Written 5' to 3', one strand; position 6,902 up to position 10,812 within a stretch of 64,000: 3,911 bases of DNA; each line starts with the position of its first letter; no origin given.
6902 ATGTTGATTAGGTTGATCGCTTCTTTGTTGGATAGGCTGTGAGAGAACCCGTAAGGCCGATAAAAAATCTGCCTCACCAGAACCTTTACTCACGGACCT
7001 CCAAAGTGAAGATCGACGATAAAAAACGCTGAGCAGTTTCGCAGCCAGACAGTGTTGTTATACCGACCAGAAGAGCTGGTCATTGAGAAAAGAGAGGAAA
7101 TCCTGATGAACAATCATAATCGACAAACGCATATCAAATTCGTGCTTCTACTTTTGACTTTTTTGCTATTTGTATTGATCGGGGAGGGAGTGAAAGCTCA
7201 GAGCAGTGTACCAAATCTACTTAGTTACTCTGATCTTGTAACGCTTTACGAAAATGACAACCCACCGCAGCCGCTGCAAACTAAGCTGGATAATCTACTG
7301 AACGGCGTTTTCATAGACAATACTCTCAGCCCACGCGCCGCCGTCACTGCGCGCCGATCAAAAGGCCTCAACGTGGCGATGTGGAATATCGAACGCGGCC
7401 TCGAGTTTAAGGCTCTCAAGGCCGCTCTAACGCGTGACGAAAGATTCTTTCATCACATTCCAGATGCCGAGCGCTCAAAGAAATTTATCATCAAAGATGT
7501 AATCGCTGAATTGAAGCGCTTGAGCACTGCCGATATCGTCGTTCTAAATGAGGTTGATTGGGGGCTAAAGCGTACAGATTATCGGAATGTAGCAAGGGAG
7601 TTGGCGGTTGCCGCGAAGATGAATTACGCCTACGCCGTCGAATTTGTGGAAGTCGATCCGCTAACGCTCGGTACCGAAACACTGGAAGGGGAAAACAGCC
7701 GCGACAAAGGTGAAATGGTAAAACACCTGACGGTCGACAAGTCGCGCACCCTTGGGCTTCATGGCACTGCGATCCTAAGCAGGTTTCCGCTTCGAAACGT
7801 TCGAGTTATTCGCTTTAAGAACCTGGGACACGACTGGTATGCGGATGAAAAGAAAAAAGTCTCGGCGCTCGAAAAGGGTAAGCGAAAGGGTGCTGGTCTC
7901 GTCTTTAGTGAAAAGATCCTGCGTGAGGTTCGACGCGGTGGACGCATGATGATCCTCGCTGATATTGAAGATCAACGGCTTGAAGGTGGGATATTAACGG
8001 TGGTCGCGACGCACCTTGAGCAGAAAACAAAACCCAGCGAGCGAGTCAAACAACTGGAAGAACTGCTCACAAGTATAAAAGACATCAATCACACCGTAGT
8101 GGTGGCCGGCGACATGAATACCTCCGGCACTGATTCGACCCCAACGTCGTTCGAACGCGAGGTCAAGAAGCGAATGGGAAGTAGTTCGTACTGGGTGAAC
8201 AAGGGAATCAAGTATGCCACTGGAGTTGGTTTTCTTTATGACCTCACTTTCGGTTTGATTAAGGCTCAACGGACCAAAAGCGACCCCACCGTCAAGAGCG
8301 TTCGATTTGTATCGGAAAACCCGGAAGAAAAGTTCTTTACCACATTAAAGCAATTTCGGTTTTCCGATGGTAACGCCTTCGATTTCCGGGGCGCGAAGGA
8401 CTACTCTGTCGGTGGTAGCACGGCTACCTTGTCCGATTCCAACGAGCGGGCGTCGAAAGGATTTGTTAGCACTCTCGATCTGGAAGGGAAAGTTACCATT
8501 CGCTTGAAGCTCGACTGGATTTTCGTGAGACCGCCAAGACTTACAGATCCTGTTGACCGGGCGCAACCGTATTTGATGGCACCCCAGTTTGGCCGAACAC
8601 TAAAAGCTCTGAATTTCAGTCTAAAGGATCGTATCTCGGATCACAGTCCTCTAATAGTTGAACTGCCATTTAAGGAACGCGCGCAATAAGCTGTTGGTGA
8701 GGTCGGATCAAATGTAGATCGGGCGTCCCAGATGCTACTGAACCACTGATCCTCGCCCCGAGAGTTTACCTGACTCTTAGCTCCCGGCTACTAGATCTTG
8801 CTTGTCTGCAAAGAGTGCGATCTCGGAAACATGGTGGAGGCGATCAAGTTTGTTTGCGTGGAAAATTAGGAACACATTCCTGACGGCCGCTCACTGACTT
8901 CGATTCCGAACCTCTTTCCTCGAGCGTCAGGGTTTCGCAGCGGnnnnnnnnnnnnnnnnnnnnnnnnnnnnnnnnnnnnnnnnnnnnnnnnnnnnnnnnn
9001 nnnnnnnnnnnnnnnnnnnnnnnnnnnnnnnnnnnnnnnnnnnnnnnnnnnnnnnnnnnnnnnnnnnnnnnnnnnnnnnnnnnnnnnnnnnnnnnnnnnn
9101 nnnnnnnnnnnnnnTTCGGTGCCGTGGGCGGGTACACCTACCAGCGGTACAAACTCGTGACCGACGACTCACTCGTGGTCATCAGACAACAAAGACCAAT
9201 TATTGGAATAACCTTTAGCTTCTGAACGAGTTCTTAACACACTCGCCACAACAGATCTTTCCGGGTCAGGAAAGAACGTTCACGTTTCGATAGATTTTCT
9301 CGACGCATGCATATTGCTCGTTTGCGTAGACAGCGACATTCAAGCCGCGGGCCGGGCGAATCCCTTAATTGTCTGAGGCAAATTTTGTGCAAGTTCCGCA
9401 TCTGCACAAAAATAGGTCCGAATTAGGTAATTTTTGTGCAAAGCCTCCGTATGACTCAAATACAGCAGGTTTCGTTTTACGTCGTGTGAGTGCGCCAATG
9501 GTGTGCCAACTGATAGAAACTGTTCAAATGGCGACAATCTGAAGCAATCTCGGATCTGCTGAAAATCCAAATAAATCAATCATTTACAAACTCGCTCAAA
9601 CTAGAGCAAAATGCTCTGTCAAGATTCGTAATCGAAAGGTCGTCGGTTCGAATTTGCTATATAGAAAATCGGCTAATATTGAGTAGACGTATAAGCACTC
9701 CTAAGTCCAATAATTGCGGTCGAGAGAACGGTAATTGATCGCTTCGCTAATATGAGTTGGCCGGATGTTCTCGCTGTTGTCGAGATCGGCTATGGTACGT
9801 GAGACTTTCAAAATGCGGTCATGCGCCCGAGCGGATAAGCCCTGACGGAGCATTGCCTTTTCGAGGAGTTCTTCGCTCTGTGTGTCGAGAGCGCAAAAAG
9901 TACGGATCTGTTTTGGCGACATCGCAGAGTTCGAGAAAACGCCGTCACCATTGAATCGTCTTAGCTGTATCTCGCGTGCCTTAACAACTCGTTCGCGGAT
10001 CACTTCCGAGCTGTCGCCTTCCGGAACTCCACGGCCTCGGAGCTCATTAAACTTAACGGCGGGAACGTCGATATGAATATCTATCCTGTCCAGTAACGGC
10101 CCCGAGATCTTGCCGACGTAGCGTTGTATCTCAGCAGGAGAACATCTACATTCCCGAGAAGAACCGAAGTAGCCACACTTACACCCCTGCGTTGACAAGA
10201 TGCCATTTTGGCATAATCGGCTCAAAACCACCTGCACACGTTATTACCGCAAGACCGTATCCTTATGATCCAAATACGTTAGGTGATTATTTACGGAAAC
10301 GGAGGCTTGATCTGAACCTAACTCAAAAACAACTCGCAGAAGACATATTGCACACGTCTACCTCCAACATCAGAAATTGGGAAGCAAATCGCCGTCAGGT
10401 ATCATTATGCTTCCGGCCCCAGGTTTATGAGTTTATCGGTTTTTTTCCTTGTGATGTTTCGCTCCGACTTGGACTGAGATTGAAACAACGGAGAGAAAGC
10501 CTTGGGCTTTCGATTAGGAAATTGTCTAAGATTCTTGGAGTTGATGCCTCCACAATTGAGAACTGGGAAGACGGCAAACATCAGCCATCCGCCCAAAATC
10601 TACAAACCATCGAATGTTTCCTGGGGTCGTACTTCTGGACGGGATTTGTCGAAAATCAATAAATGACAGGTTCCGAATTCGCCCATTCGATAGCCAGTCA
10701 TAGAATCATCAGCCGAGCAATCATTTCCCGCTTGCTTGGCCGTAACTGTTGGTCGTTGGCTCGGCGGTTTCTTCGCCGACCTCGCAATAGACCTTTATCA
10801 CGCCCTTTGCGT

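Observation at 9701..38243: Displaced comM 3' end lies about 27 kb downstream of the intact comM in direct orientation, as expected for an insertion island targeting a gene's 3' end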

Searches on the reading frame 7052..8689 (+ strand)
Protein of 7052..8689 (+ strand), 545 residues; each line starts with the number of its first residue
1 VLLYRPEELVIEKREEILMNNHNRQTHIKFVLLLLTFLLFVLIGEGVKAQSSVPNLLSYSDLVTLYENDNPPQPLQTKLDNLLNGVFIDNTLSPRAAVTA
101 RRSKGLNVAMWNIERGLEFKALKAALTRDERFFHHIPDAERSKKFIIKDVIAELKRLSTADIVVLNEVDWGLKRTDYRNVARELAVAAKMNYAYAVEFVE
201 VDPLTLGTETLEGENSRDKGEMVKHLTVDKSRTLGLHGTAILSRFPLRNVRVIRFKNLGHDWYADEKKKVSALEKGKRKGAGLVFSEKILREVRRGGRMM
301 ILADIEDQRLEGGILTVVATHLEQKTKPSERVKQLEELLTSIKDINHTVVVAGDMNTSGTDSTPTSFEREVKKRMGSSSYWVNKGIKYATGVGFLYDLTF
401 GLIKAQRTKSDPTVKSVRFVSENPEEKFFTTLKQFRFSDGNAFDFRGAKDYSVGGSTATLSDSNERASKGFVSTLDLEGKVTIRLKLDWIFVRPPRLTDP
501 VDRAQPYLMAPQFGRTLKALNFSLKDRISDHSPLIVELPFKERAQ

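Call 8: search_protein_families(library=pfam, proteins=[window:7052-8689:+])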
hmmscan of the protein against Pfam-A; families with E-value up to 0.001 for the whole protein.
window:7052-8689:+ (545 aa): 1 family
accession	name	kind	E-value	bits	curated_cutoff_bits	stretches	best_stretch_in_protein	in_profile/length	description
PF03372.29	Exo_endo_phos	-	3.8e-12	46.9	24.5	1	150-531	22-225/225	Endonuclease/Exonuclease/phosphatase family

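Call 21: find_homologous_proteins(query=window:7052-8686:+, max_evalue=1e-30)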
Query window:7052-8686:+ (545 aa): 2707 proteins with E <= 1e-30 among 8000 candidates; the best 120 are listed.
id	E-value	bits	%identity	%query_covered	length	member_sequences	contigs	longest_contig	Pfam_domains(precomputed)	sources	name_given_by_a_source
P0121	0.0e+0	1171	100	97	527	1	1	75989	PF03372.30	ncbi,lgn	-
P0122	3.2e-243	826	72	94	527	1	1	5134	PF03372.30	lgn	-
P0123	4.6e-242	822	71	95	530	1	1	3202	PF03372.30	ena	-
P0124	8.3e-240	815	68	97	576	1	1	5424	PF03372.30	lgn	-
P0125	3.7e-239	813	73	90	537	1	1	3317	PF03372.30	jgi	jgi:endonuclease/exonuclease/phosphatase family metal-dependent hydrolase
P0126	4.0e-239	812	71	92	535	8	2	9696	PF03372.30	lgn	-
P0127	6.8e-234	795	69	95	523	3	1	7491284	PF03372.30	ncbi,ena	-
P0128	1.5e-233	794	71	94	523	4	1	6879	PF03372.30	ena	-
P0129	7.8e-232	788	71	93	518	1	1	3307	PF03372.30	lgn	-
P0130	2.1e-230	784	70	93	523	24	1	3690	PF03372.30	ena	-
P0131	2.8e-229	780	68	94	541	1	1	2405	PF03372.30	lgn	-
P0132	8.4e-229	778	70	90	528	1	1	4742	PF03372.30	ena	-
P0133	8.9e-229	778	69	94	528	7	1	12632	PF03372.30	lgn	-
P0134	1.7e-227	774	70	91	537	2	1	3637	PF03372.30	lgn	-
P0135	4.1e-227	773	69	93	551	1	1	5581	PF03372.30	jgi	jgi:endonuclease/exonuclease/phosphatase family metal-dependent hydrolase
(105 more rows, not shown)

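Call 22: find_encoding_contigs(protein=P0127, flank=10000, max_places=2)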
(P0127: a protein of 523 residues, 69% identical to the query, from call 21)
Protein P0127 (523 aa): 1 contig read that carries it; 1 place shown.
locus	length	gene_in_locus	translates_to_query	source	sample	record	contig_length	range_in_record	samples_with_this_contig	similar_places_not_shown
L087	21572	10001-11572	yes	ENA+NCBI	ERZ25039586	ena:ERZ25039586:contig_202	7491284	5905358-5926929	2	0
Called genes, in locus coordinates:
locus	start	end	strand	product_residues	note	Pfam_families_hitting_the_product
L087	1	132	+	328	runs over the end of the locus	PF03781:FGE-sulfatase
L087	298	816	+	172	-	-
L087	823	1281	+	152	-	PF02656:DUF202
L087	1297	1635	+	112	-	PF07784:DUF1622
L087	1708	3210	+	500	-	PF00884:Sulfatase, PF16347:SGSH_C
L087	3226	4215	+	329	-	PF06863:DUF1254, PF06742:DUF1214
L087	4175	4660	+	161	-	-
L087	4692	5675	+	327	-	PF06863:DUF1254, PF06742:DUF1214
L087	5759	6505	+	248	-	PF00230:MIP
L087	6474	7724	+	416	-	-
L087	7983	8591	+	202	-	-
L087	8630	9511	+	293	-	PF00481:PP2C (weak), PF07228:SpoIIE (weak), PF13672:PP2C_2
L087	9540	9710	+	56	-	-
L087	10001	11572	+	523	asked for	PF03372:Exo_endo_phos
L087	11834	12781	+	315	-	-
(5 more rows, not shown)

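Call 23: find_encoding_contigs(protein=P0126, flank=10000, max_places=2)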
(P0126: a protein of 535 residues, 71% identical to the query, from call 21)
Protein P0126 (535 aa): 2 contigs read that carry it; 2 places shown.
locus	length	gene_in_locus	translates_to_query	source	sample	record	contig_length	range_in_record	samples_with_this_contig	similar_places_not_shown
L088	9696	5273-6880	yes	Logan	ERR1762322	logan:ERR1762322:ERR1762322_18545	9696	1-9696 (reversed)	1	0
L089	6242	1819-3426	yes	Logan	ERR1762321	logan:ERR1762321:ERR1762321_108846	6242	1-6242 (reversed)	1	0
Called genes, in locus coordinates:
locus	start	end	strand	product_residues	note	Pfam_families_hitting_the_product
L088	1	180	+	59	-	?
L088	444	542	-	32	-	-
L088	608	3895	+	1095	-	PF13620:CarboxypepD_reg, PF13715:CarbopepD_reg_2 (weak), PF25183:OMP_b-brl_4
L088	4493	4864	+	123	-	-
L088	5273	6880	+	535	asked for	PF03372:Exo_endo_phos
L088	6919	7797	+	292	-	PF14247:DUF4344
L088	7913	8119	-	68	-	-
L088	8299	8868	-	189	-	PF06897:DUF1269 (weak)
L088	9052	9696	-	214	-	?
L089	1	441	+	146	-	?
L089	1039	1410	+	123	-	-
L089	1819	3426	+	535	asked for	PF03372:Exo_endo_phos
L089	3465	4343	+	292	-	PF14247:DUF4344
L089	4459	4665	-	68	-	-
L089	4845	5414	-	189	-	PF06897:DUF1269 (weak)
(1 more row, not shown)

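Call 55: find_encoding_contigs(protein=P0121, flank=10000, max_places=8)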
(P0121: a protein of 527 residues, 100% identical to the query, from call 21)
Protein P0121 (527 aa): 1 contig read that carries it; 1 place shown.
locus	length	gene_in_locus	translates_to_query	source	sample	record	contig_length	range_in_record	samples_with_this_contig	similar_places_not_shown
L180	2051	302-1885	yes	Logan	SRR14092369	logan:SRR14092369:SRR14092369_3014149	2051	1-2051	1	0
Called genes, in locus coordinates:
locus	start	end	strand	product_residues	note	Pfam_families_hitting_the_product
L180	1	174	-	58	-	?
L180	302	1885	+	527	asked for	PF03372:Exo_endo_phos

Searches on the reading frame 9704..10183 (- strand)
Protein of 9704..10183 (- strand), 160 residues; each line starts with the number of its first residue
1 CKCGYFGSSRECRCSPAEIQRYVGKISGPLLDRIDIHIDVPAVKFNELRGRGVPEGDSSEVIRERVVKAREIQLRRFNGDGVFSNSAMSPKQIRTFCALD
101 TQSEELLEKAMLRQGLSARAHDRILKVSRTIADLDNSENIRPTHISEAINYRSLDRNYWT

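Call 25: find_related_loci(query=window:9704-10183:-, collection=viral_contigs, flank=10000)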
Query window:9704-10183:- (160 aa) in viral_contigs; peptide patterns used: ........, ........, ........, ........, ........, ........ (x = any residue, [..] = any of these).
12 stretches matched a pattern, but none encodes a relative of the query by tblastn (E <= 1e-3).

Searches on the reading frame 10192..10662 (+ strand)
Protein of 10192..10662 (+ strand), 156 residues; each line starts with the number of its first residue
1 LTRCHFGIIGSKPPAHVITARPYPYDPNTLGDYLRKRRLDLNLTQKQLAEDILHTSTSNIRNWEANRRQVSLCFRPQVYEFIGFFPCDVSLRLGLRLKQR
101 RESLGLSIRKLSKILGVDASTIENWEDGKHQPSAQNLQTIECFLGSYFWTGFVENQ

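Call 6: search_protein_families(library=pfam, proteins=[window:10192-10662:+])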
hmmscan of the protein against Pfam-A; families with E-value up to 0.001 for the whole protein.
window:10192-10662:+ (156 aa): 5 families
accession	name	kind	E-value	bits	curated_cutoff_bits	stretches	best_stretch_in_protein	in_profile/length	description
PF01381.28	HTH_3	-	4.2e-19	68.8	23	2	97-145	1-49/55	Helix-turn-helix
PF13560.12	HTH_31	-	3.2e-15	56.6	27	1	92-135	1-45/64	Helix-turn-helix domain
PF12844.13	HTH_19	-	1.2e-14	54.3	30.2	1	96-140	3-47/64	Helix-turn-helix domain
PF13413.12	HTH_25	-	2.9e-06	27.4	24.6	0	96-130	1-35/62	Helix-turn-helix domain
PF00157.23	Pou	-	0.00036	20.8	27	0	30-50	9-29/72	Pou domain - N-terminal to homeobox domain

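Call 49: search_protein_families(library=ncbifam, proteins=[window:10192-10662:+], max_evalue=0.01)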
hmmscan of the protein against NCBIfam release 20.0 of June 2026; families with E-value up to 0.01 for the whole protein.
window:10192-10662:+ (156 aa): 16 families
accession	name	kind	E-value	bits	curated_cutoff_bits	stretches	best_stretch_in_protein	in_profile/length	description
NF007257.0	PRK09706.1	subfamily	1.1e-15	57.7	101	2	92-140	5-53/135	transcriptional repressor DicA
TIGR03070.1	couple_hipB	subfamily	7.8e-12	45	71.65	2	93-140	3-50/58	type II toxin-antitoxin system Y4mF family antitoxin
TIGR03830.1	CxxCG_CxxCG_HTH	subfamily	6.9e-10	38.8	61.8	1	95-137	68-110/127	type II TA system antitoxin MqsA family protein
NF041951.1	phage_RstR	subfamily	8.4e-10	38.9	80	1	93-141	3-51/108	RstR family transcriptional repressor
NF040522.1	VC1465_fam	subfamily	5.1e-09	36.2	70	2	35-73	2-39/111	VC1465 family Xer recombination activation factor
NF003162.0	PRK04140.1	equivalog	1.3e-08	34.3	263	1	94-145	128-179/317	transcriptional regulator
NF041265.1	NadS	equivalog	1e-07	32.1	60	1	38-70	39-70/94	NadS family protein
TIGR00270.2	TIGR00270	equivalog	1.2e-07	31.6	110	1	96-145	79-128/159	multiprotein bridging factor aMBF1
NF047542.1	telomere_Tap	equivalog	6e-07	28.6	600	1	100-140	25-65/695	telomere-associated protein Tap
NF007481.0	PRK10072.1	equivalog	1.7e-06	28.4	110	1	98-138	39-79/96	HTH-type transcriptional regulator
NF008109.0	PRK10856.1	equivalog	2e-05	24.5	208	0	93-132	15-54/334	cytoskeleton protein RodZ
NF007408.0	PRK09943.1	equivalog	0.00017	21.2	211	1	89-140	4-55/185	HTH-type transcriptional regulator PuuR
NF007271.0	PRK09726.1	equivalog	0.00019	21.3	79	0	25-71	8-53/88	type II toxin-antitoxin system antitoxin HipB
TIGR02607.1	antidote_HigA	equivalog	0.00054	19.7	47.7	0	102-124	17-39/81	HigA family addiction module antitoxin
NF047948.1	male_kill_WMK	equivalog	0.0023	17.4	300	0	29-71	162-203/300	WO male-killing family protein Wmk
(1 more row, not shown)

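Call 67: search_protein_families(library=phrogs, proteins=[window:10192-10662:+], max_evalue=0.01)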
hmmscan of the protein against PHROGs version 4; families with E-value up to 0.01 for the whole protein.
window:10192-10662:+ (156 aa): 27 families (the best 25 are shown)
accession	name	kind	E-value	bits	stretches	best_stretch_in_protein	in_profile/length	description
phrog_8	-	transcription regulation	1.9e-17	64.7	2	93-141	77-125/346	transcriptional regulator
phrog_3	-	transcription regulation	5.5e-15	57.1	2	93-151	89-148/430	transcriptional repressor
phrog_4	-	transcription regulation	1.9e-14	54.5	2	93-145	137-185/400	transcriptional repressor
phrog_2104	-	unknown function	2.3e-12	48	1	96-140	43-87/103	-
phrog_2967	-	transcription regulation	1.1e-11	45.8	1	94-140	12-58/225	transcriptional regulator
phrog_7950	-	transcription regulation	1.7e-11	45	2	33-67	11-44/68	transcriptional repressor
phrog_4836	-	transcription regulation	2.2e-11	44.7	1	93-145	76-128/194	CII-like regulator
phrog_2328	-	transcription regulation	2.3e-10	41.3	1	92-145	15-68/128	transcriptional repressor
phrog_2439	-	transcription regulation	1.2e-09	38.5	1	94-145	9-60/367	transcriptional regulator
phrog_5119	-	unknown function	5e-09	37.1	1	27-70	51-93/152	-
phrog_1373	-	transcription regulation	1e-08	36.3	1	92-133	63-104/166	transcriptional regulator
phrog_6288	-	unknown function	1.1e-06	29.5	0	92-144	29-82/322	-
phrog_14076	-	transcription regulation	3.7e-06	28.4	0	32-70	16-56/86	transcriptional regulator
phrog_5823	-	transcription regulation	5.5e-06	26.8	0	27-69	4-45/404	transcriptional regulator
phrog_11187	-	transcription regulation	1e-05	26.3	0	34-52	12-30/63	transcriptional regulator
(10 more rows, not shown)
